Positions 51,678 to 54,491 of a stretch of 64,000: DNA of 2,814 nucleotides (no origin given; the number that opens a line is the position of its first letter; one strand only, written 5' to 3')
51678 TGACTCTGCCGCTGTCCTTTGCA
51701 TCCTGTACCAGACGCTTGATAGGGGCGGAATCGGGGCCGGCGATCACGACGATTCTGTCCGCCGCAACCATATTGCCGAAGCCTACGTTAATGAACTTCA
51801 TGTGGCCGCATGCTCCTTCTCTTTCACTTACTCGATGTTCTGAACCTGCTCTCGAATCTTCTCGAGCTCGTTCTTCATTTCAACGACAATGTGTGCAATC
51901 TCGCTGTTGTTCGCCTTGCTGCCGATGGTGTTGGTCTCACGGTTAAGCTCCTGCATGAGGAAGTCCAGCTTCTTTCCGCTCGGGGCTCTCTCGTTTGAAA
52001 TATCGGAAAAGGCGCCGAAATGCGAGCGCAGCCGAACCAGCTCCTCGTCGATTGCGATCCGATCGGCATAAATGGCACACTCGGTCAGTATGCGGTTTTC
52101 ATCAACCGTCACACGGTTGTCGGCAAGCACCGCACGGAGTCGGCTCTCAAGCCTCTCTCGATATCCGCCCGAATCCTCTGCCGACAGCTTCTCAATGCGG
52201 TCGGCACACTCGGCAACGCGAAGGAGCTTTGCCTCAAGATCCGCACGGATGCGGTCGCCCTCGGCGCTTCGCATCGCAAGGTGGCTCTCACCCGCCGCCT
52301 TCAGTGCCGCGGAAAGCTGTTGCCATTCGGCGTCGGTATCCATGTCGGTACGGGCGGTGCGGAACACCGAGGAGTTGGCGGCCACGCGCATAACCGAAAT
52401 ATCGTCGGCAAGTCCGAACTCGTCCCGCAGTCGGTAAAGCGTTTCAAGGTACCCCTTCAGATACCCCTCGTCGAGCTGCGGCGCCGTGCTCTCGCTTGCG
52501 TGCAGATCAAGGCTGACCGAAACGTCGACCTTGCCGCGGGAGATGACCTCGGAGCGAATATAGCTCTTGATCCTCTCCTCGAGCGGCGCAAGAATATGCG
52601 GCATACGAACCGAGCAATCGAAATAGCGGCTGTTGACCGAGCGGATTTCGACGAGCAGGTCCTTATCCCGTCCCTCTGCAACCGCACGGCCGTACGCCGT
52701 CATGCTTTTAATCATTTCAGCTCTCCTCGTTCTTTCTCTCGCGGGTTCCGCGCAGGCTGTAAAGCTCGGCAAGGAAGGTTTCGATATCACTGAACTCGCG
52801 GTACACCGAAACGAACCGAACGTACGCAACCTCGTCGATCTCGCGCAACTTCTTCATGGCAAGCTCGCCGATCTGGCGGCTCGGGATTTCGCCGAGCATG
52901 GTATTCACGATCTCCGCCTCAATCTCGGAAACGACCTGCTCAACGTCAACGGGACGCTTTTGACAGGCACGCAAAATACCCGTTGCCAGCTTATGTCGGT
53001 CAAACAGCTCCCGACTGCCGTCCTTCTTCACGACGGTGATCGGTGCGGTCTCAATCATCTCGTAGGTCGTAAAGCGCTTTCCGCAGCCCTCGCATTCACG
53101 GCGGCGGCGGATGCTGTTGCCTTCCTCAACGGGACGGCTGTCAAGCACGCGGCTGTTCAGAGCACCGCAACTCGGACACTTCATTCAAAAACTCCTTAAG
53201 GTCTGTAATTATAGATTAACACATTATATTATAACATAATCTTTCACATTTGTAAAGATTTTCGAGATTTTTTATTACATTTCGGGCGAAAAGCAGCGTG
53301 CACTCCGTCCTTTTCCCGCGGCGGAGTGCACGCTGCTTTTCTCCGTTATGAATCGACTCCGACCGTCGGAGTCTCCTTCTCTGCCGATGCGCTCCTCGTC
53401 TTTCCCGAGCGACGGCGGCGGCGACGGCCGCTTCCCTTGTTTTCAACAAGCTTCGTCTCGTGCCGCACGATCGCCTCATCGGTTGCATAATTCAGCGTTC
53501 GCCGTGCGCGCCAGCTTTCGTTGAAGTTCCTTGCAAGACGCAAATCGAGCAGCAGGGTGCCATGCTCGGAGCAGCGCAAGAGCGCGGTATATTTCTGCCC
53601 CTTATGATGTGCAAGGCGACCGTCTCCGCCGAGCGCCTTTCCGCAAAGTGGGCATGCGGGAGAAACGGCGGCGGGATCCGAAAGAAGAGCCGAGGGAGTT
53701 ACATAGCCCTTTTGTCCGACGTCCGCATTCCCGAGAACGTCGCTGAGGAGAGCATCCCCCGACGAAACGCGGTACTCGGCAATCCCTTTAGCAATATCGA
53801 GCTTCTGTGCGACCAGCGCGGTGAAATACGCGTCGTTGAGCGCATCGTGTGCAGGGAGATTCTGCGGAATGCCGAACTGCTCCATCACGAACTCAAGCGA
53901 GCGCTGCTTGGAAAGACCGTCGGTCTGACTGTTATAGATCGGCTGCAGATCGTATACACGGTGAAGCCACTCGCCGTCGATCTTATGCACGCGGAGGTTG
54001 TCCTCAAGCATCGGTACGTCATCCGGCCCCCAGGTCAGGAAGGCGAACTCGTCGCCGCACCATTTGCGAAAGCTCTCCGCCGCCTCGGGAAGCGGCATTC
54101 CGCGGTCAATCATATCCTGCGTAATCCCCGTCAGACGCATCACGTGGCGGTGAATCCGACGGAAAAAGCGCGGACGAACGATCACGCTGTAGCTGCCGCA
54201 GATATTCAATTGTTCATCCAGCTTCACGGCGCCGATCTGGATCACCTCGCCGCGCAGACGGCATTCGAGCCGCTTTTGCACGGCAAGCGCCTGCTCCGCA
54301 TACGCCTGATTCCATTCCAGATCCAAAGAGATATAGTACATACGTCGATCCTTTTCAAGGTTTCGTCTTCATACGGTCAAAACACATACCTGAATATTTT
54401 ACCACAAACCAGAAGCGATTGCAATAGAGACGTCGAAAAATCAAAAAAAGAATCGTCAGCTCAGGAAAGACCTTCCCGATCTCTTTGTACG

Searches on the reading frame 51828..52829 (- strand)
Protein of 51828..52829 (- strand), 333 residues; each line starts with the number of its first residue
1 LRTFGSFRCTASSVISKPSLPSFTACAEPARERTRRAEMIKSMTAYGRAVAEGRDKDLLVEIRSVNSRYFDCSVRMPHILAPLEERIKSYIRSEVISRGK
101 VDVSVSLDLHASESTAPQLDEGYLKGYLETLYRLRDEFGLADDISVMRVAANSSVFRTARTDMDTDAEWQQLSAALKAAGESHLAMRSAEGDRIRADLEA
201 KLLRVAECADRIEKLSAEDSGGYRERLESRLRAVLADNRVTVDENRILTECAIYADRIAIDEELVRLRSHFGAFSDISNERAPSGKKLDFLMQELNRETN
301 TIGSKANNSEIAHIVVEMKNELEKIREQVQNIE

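Call 69: search_protein_families(library=pfam, proteins=[window:51828-52829:-], max_evalue=0.00001)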
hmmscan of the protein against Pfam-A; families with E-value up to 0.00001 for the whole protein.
window:51828-52829:- (333 aa): 2 families
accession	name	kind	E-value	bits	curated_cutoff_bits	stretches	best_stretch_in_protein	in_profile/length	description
PF08340.16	YicC-like_C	-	7.8e-44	149.1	27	1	213-333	2-120/120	Endoribonuclease YicC-like, C-terminal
PF03755.18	YicC-like_N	-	1.3e-38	133.3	25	1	40-195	1-155/156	Endoribonuclease YicC-like, N-terminal region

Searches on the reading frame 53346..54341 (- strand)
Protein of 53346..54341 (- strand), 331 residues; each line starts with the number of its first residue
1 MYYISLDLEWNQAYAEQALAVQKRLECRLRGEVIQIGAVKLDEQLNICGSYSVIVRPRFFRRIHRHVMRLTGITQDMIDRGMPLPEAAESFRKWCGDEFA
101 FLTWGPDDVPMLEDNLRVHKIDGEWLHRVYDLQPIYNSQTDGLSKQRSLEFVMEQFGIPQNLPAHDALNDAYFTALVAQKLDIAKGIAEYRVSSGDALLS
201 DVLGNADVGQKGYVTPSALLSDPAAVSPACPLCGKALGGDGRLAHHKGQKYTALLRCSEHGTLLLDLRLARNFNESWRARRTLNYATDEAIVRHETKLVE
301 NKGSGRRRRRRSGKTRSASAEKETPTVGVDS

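Call 69: search_protein_families(library=pfam, proteins=[window:53346-54341:-], max_evalue=0.00001)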
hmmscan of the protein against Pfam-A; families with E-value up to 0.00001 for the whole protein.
window:53346-54341:- (331 aa): 1 family
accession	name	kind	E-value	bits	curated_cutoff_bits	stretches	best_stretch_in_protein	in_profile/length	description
PF00929.31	RNase_T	-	2e-12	48.4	24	1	32-176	17-162/164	Exonuclease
